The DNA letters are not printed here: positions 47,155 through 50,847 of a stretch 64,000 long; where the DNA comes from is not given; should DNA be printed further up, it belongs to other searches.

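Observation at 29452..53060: Candidate new system: NRPS assembly line embedded in a Wzy-dependent polysaccharide locus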

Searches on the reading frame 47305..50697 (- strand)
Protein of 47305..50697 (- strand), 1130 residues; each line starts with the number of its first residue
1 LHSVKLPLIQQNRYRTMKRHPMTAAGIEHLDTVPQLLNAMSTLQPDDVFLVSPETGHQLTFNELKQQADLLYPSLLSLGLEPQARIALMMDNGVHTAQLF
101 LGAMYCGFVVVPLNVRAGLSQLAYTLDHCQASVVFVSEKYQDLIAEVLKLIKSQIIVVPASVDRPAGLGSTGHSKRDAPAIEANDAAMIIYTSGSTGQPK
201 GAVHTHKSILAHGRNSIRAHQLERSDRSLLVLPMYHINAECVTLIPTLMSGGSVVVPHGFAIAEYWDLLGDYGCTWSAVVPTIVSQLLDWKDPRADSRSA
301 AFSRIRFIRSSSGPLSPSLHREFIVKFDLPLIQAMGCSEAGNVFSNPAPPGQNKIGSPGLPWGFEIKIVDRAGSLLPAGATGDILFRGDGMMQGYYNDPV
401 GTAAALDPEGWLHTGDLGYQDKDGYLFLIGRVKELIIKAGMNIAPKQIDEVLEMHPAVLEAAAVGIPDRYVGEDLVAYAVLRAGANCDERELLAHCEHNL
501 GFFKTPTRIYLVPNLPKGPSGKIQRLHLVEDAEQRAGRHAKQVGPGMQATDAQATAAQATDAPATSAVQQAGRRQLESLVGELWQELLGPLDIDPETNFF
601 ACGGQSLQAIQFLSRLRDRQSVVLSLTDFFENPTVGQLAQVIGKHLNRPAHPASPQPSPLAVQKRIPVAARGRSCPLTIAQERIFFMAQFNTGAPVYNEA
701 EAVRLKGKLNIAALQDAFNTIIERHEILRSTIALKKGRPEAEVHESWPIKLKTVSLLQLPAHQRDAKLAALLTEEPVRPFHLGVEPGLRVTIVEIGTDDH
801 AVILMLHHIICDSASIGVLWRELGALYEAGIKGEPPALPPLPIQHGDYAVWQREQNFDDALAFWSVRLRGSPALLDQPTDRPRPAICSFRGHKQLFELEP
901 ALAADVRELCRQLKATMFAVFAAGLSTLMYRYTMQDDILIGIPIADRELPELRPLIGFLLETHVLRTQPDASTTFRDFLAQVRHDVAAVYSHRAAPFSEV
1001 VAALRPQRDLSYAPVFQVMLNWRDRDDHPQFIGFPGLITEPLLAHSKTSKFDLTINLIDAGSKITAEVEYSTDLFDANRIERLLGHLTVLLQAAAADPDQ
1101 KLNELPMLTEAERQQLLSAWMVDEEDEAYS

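Call 4: search_protein_families(library=pfam, proteins=[window:47305-50697:-])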
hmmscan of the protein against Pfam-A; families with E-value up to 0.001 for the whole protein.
window:47305-50697:- (1130 aa): 4 families
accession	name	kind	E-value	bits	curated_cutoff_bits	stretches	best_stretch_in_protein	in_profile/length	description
PF00668.25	Condensation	-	4.9e-87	293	30.6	1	675-1117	5-456/456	Condensation domain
PF00501.34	AMP-binding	-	9.8e-76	255.5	29.9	1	44-396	8-384/384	AMP-binding enzyme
PF13193.12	AMP-binding_C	-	3.6e-16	60.3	24.5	1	448-522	2-76/76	AMP-binding enzyme C-terminal domain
PF00550.31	PP-binding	-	1.3e-14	54.6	20.8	1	580-642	3-67/67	Phosphopantetheine attachment site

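Call 10: search_protein_families(library=ncbifam, proteins=[window:47305-50697:-])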
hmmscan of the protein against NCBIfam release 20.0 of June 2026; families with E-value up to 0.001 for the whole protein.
window:47305-50697:- (1130 aa): 107 families (the best 25 are shown)
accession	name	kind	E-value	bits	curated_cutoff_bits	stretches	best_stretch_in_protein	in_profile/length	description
NF004282.0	PRK05691.1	subfamily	2.7e-149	498.3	4090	1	9-1126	1110-2183/4334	non-ribosomal peptide synthase/polyketide synthase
NF004837.0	PRK06187.1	subfamily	7.8e-115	384.1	476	1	31-535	8-525/531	long-chain-fatty-acid--CoA ligase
NF004511.1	PRK05852.1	equivalog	6e-88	295.7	650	1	35-528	3-500/505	FadD7 family fatty acid--CoA ligase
NF047350.1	aureusi_NRPS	equivalog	1e-86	291.3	2500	3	571-1108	904-1411/2373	aureusimine non-ribosomal peptide synthetase AusA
NF005714.0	PRK07529.1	subfamily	1.2e-78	265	632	1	174-571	208-614/640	acyl-CoA synthetase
NF006182.0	PRK08316.1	subfamily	2.8e-78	263.7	663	1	32-532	12-517/523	fatty acyl-CoA synthetase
NF005702.0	PRK07514.1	subfamily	2e-77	260.7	558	1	45-531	16-499/506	malonyl-CoA synthase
NF052269.1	Staph_lig_FadD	equivalog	7.6e-77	258.7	650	1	39-534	8-495/499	long-chain-fatty-acid--CoA ligase FadD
NF004808.0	PRK06155.1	equivalog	2.8e-76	256.9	722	1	31-531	21-521/542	ATP-dependent acyl-CoA ligase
NF005307.0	PRK06839.1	equivalog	2.3e-75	254.1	748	1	38-532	9-493/496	o-succinylbenzoate--CoA ligase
NF009233.0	PRK12583.1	subfamily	6.9e-73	245.9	832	2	180-533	197-551/558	fatty acid CoA ligase family protein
NF002966.0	PRK03640.1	equivalog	3.9e-72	243.4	556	1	33-533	4-481/483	o-succinylbenzoate--CoA ligase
NF005947.1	PRK08008.1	equivalog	3.7e-71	240.3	651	1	57-528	36-517/518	crotonobetaine/carnitine-CoA ligase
NF005801.1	PRK07656.1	equivalog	1.9e-70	237.9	657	1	32-525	2-496/500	FadD3 family acyl-CoA ligase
NF052580.1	Str24CoAsynCasG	equivalog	3e-68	230.5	750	1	42-527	51-545/548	steroid-24-oyl-CoA synthetase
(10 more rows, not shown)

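Call 15: find_homologous_proteins(query=window:47305-50697:-, region=1-1130)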
Query window:47305-50697:-, residues 1-1130 (1130 aa): 3876 proteins with E <= 0.001 among 8000 candidates; the best 120 are listed.
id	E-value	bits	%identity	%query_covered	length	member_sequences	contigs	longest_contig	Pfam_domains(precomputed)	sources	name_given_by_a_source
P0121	0.0e+0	2529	100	98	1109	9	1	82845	PF00668.26,PF00550.32,PF00501.35,PF13193.13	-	-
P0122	0.0e+0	2017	79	99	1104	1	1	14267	PF00668.26,PF00550.32,PF00501.35,PF13193.13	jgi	-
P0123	0.0e+0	1839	74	98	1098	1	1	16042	PF00668.26,PF00550.32,PF00501.35,PF13193.13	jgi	jgi:long-chain acyl-CoA synthetase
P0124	0.0e+0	1665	67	97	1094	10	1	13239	PF00668.26,PF00550.32,PF00501.35,PF13193.13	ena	-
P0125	0.0e+0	1661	67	97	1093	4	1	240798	PF00668.26,PF00550.32,PF00501.35,PF13193.13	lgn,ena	-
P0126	0.0e+0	1626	61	97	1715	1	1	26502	PF00668.26,PF00550.32,PF00501.35,PF13193.13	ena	-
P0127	0.0e+0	1550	63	98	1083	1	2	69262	PF00668.26,PF00550.32,PF00501.35,PF13193.13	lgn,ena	-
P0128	0.0e+0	1521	60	96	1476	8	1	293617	PF00668.26,PF00550.32,PF00501.35,PF13193.13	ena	-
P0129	0.0e+0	1509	61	98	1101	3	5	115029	PF00668.26,PF00550.32,PF00501.35,PF13193.13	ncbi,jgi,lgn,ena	jgi:acyl-CoA synthetase (AMP-forming)/AMP-acid ligase II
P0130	0.0e+0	1507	58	96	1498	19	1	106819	PF00668.26,PF00550.32,PF00501.35,PF13193.13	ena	-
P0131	0.0e+0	1507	59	96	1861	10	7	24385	PF00668.26,PF00550.32,PF00501.35,PF13193.13,PF00975.27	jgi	jgi:amino acid adenylation domain-containing protein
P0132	0.0e+0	1506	57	97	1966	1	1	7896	PF00668.26,PF00550.32,PF00501.35,PF13193.13,PF00975.27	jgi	jgi:amino acid adenylation domain-containing protein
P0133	0.0e+0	1505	58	96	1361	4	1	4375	PF00668.26,PF00550.32,PF00501.35,PF13193.13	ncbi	ncbi:MAG: AMP-binding protein, partial [Terriglobales bacterium]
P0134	0.0e+0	1503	60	97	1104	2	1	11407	PF00668.26,PF00550.32,PF00501.35,PF13193.13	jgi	jgi:acyl-CoA synthetase (AMP-forming)/AMP-acid ligase II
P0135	0.0e+0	1503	59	97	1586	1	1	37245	PF00668.26,PF00550.32,PF00501.35,PF13193.13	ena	-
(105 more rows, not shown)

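Call 18: find_related_loci(query=A1, collection=genome_contigs, flank=10000)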
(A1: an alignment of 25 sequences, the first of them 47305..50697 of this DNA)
Query A1 (1130 aa) in genome_contigs; peptide patterns used: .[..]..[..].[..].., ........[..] (x = any residue, [..] = any of these).
599 stretches matched a pattern (row limit reached: there are more); 587 encode a relative of the query (tblastn E <= 1e-3); the best 80 are kept; 79 distinct loci.
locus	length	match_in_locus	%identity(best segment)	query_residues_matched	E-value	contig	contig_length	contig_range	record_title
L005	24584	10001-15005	59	30-1127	0e+0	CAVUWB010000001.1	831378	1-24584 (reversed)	MAG: uncultured proteobacterium isolate MFD04540.bin.2.92 genome assembly, contig: contig_16378, whole genome shotgun se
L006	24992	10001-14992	58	31-1118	0e+0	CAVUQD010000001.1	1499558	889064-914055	MAG: uncultured Alphaproteobacteria bacterium isolate MFD01689.bin.1.51 genome assembly, contig: contig_10754, whole gen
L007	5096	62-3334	59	29-1120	0e+0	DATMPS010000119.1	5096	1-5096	MAG TPA_asm: Terriglobales bacterium isolate SMAG_U12908 k141_3278125, whole genome shotgun sequence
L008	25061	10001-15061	58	30-1119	0e+0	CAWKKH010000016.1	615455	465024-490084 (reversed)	MAG: uncultured Actinomycetota bacterium isolate MFD04540.bin.2.100 genome assembly, contig: contig_4274, whole genome s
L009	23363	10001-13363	54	3-1120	0e+0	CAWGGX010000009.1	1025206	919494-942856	MAG: uncultured Alphaproteobacteria bacterium isolate MFD01716.bin.2.148 genome assembly, contig: contig_7860, whole gen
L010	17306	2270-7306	53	32-1124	0e+0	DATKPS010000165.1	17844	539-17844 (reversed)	MAG TPA_asm: Candidatus Sulfotelmatobacter sp. isolate SMAG_U14797 k141_3365905, whole genome shotgun sequence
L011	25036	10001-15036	54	20-1126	0e+0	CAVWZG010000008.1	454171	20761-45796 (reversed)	MAG: uncultured Verrucomicrobiae bacterium isolate MFD09286.bin.1.251 genome assembly, contig: contig_78217, whole genom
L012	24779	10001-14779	52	7-1120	0e+0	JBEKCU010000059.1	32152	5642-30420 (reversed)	MAG: Candidatus Acidiferrales bacterium isolate SPRUCE 167 SPRUCE_167_59, whole genome shotgun sequence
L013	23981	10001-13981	55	12-1120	0e+0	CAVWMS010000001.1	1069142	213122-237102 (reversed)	MAG: uncultured Verrucomicrobiae bacterium isolate MFD01248.bin.2.77 genome assembly, contig: contig_11424, whole genome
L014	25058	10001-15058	53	30-1120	0e+0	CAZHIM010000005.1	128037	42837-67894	MAG TPA_asm: uncultured Bifidobacteriaceae bacterium isolate binchicken_co3_346 genome assembly, contig: NODE_275_length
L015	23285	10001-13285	51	32-1120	0e+0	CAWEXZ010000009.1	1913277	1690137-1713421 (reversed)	MAG: uncultured Acidobacteriaceae bacterium isolate MFD06092.bin.1.224 genome assembly, contig: contig_7157, whole genom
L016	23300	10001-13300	51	32-1120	0e+0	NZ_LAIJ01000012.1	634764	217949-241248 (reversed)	Terracidiphilus gabretensis strain S55 contig_15, whole genome shotgun sequence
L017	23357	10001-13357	50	9-1120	0e+0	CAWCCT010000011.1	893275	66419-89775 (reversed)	MAG: uncultured Acidobacteriaceae bacterium isolate MFD04434.bin.1.61 genome assembly, contig: contig_7433, whole genome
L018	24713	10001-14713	53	28-1120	0e+0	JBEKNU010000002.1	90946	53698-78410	MAG: Terriglobia bacterium isolate SPRUCE 424 SPRUCE_424_2, whole genome shotgun sequence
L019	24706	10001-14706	54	32-1120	0e+0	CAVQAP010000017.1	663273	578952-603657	MAG: uncultured Acidobacteriota bacterium isolate MFD03323.bin.1.98 genome assembly, contig: contig_31973, whole genome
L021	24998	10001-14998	53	32-1126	0e+0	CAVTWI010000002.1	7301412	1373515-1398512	MAG: Bryobacterales bacterium isolate MFD09671.bin.2.104 genome assembly, contig: contig_3048, whole genome shotgun sequ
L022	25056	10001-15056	54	29-1120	0e+0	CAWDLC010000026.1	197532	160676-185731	MAG: Candidatus Binataceae bacterium isolate MFD04492.bin.2.156 genome assembly, contig: contig_49109, whole genome shot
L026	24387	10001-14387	47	3-1117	0e+0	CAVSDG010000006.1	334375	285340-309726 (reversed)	MAG: uncultured Planctomycetota bacterium isolate MFD02579.bin.2.28 genome assembly, contig: contig_28315, whole genome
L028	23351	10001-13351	49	12-1120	0e+0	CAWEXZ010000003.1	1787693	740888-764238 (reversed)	MAG: uncultured Acidobacteriaceae bacterium isolate MFD06092.bin.1.224 genome assembly, contig: contig_24855, whole geno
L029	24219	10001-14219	54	22-1120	0e+0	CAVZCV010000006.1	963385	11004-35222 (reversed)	MAG: Pirellulales bacterium isolate MFD00822.bin.1.89 genome assembly, contig: contig_27549, whole genome shotgun sequen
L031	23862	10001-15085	52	29-1120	0e+0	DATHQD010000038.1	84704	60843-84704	MAG TPA_asm: Terriglobales bacterium isolate SMAG_U12729 k141_1907086, whole genome shotgun sequence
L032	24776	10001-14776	52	32-1120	0e+0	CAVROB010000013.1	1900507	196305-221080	MAG: uncultured Acidobacteriota bacterium isolate MFD03399.bin.1.45 genome assembly, contig: contig_3979, whole genome s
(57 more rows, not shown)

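Call 20: find_encoding_contigs(protein=P0125, flank=10000, max_places=1)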
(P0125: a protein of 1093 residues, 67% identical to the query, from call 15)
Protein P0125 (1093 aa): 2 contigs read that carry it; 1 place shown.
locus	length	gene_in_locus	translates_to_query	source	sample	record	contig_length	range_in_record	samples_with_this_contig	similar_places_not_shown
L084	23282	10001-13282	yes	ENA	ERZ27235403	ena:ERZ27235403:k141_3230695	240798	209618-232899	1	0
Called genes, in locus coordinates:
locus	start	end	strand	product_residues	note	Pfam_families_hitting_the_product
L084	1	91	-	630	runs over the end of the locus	PF01558:POR, PF01855:POR_N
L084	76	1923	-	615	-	PF14691:Fer4_20, PF00070:Pyr_redox (faint), PF07992:Pyr_redox_2, PF13450:NAD_binding_8 (faint), PF13738:Pyr_redox_3 (weak), PF12838:Fer4_7, PF00037:Fer4 (weak)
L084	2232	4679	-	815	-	PF25873:WHD_MalT, PF08281:Sigma70_r4_2 (faint), PF14559:TPR_19 (faint), PF00196:GerE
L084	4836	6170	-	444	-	PF03972:MmgE_PrpD_N, PF19305:MmgE_PrpD_C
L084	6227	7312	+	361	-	PF02826:2-Hacid_dh_C (weak), PF03446:NAD_binding_2, PF03807:F420_oxidored (weak), PF14833:NAD_binding_11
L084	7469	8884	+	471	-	-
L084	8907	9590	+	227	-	PF17837:4PPT_N, PF01648:ACPS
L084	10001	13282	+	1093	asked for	PF00501:AMP-binding, PF13193:AMP-binding_C, PF00550:PP-binding, PF00668:Condensation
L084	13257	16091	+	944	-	PF00501:AMP-binding, PF13193:AMP-binding_C, PF00550:PP-binding, PF00975:Thioesterase (weak)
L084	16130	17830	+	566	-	PF00682:HMGL-like, PF22617:HCS_D2, PF08502:LeuA_dimer (weak)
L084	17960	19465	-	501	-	PF01943:Polysacc_synt, PF13440:Polysacc_synt_3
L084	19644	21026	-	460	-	PF03315:SDH_beta, PF03313:SDH_alpha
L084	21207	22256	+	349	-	PF00487:FA_desaturase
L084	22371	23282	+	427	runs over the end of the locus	PF01053:Cys_Met_Meta_PP, PF00155:Aminotran_1_2 (weak)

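Call 21: find_encoding_contigs(protein=P0127, flank=10000, max_places=1)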
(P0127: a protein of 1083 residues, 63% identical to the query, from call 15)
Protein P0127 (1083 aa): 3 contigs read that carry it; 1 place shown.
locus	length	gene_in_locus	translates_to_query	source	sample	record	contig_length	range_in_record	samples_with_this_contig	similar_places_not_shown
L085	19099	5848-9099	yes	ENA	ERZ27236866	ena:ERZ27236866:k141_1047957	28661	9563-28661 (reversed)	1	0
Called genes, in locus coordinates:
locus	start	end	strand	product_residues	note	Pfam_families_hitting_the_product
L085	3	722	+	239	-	?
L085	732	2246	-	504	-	PF00501:AMP-binding, PF13193:AMP-binding_C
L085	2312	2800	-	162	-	PF20789:4HBT_3C (faint), PF13622:4HBT_3 (weak), PF03061:4HBT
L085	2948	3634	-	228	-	PF00881:Nitroreductase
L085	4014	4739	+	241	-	PF17837:4PPT_N, PF01648:ACPS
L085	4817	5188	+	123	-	PF13340:DUF4096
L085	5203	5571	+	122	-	PF01609:DDE_Tnp_1, PF13359:DDE_Tnp_4 (weak), PF13586:DDE_Tnp_1_2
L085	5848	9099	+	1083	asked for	PF00501:AMP-binding, PF13193:AMP-binding_C, PF00550:PP-binding, PF00668:Condensation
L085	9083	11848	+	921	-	PF00501:AMP-binding, PF13193:AMP-binding_C, PF00550:PP-binding, PF00975:Thioesterase (weak)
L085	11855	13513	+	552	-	PF00682:HMGL-like, PF22617:HCS_D2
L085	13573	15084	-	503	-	PF01943:Polysacc_synt, PF13440:Polysacc_synt_3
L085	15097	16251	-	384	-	PF13439:Glyco_transf_4, PF00534:Glycos_transf_1, PF13692:Glyco_trans_1_4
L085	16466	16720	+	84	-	PF00550:PP-binding (weak)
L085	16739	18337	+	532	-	PF03062:MBOAT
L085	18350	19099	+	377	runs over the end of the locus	-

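Call 22: find_encoding_contigs(protein=P0128, flank=10000, max_places=1)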
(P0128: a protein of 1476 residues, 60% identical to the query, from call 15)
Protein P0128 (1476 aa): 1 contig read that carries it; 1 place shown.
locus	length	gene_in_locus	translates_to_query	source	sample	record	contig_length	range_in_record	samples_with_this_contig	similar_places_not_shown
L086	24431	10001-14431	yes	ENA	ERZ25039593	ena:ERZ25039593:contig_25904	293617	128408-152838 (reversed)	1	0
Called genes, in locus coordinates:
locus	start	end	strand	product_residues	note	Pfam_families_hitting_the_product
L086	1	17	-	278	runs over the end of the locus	PF01637:ATPase_2 (faint), PF13191:AAA_16 (weak), PF13401:AAA_22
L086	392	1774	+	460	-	PF02706:Wzz (faint)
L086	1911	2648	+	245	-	PF01656:CbiA (weak), PF10609:ParA (weak), PF13614:AAA_31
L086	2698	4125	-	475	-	PF10082:BBP2_2 (faint)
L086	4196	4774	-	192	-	PF02563:Poly_export, PF10531:SLBB (weak), PF22461:SLBB_2 (faint)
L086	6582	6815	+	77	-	PF00196:GerE, PF04545:Sigma70_r4 (faint), PF08281:Sigma70_r4_2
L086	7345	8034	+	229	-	-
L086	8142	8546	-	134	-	-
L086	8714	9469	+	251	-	PF22624:AASDHPPT_N, PF01648:ACPS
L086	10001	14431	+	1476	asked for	PF00501:AMP-binding, PF13193:AMP-binding_C, PF00550:PP-binding, PF00668:Condensation, PF00501:AMP-binding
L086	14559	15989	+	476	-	PF13193:AMP-binding_C, PF00550:PP-binding, PF00975:Thioesterase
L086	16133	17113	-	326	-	PF01073:3Beta_HSD, PF01370:Epimerase, PF02719:Polysacc_synt_2, PF04321:RmlD_sub_bind, PF05368:NmrA, PF13460:NAD_binding_10 (weak), PF16363:GDP_Man_Dehyd, PF07993:NAD_binding_4 (weak)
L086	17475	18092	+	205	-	-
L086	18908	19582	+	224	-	-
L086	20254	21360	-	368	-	PF07592:DDE_Tnp_ISAZ013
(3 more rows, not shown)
